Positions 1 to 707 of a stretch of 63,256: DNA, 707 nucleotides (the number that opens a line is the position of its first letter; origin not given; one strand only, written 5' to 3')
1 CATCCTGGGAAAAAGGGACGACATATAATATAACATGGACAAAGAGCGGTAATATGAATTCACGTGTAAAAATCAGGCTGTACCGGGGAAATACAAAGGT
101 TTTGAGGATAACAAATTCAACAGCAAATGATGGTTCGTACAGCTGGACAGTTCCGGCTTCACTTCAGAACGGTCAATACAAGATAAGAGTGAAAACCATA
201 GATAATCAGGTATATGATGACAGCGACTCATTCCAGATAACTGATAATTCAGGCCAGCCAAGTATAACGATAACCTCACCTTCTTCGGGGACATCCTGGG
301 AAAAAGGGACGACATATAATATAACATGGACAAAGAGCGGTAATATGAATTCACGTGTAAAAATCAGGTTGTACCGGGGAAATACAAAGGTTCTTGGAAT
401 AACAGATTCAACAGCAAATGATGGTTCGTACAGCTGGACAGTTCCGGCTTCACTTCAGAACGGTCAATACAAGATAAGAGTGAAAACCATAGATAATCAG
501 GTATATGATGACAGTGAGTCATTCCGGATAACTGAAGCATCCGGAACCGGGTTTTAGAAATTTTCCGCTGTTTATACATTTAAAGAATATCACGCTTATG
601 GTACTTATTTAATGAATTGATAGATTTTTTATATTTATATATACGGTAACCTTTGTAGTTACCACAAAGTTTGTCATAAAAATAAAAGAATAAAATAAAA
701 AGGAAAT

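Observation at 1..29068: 29-kb head-to-tail array of 16 paralogous secreted proteins: a constant Ig-like repeat stalk with swappable tails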

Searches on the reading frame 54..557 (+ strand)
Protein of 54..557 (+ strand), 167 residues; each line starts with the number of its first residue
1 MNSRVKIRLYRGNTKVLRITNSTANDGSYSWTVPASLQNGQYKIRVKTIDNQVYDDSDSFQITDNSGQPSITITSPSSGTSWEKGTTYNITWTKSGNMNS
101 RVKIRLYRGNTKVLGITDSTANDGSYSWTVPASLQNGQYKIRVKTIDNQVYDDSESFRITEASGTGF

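Call 6: search_protein_families(library=pfam, proteins=[window:54-557:+], max_evalue=0.01)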
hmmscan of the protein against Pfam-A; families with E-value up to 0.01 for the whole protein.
window:54-557:+ (167 aa): 28 families (the best 25 are shown)
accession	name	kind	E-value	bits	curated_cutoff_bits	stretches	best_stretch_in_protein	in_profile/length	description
PF10342.15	Kre9_KNH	-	3.8e-22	79.3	24.6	2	75-159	1-94/94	Kre9/KNH-like N-terminal Ig-like domain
PF17957.7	Big_7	-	4.1e-16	59.8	24.1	2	69-143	1-70/70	Bacterial Ig domain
PF19077.6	Big_13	-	1.6e-09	38.6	27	2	97-149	36-87/102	Bacterial Ig-like domain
PF20009.4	GEVED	-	1.2e-08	36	24.4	1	15-57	20-61/78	GEVED domain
PF01835.25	MG2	-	4.9e-08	33.7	32.8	0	95-159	31-96/96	MG2 domain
PF14610.12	Psg1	-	1.2e-07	32.1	30.1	1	69-148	23-117/186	Ykl077w/Psg1 (Pma1 Stabilization in Golgi)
PF03443.20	AA9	-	1.9e-06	28.4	27.8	0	23-64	123-173/207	Auxiliary Activity family 9 (formerly GH61)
PF23722.1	Beta-sand_DEX1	-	2.1e-06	28.7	27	0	60-156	23-95/99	DEX1 beta-sandwich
PF05345.18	He_PIG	-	3.9e-06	27.6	24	0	27-63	59-94/96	Putative Ig domain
PF15418.12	DUF4625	-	1.1e-05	26.2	27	0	21-52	87-118/131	Domain of unknown function (DUF4625)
PF14734.12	DUF4469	-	1.3e-05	25.5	22.6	0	129-146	69-86/101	Domain of unknown function (DUF4469) with IG-like fold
PF09136.16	Glucodextran_B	-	1.6e-05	25.2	27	1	69-151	1-71/83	Glucodextranase, domain B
PF25275.1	Golvesin_C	-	3.3e-05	24.4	31.6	1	20-91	34-104/132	Golvesin C-terminal domain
PF09608.15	Alph_Pro_TM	-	6.3e-05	23.3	24.5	0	101-150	128-175/227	Putative transmembrane protein (Alph_Pro_TM)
PF14524.12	Wzt_C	-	0.00017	22.1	30.4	0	8-57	62-115/143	Wzt C-terminal domain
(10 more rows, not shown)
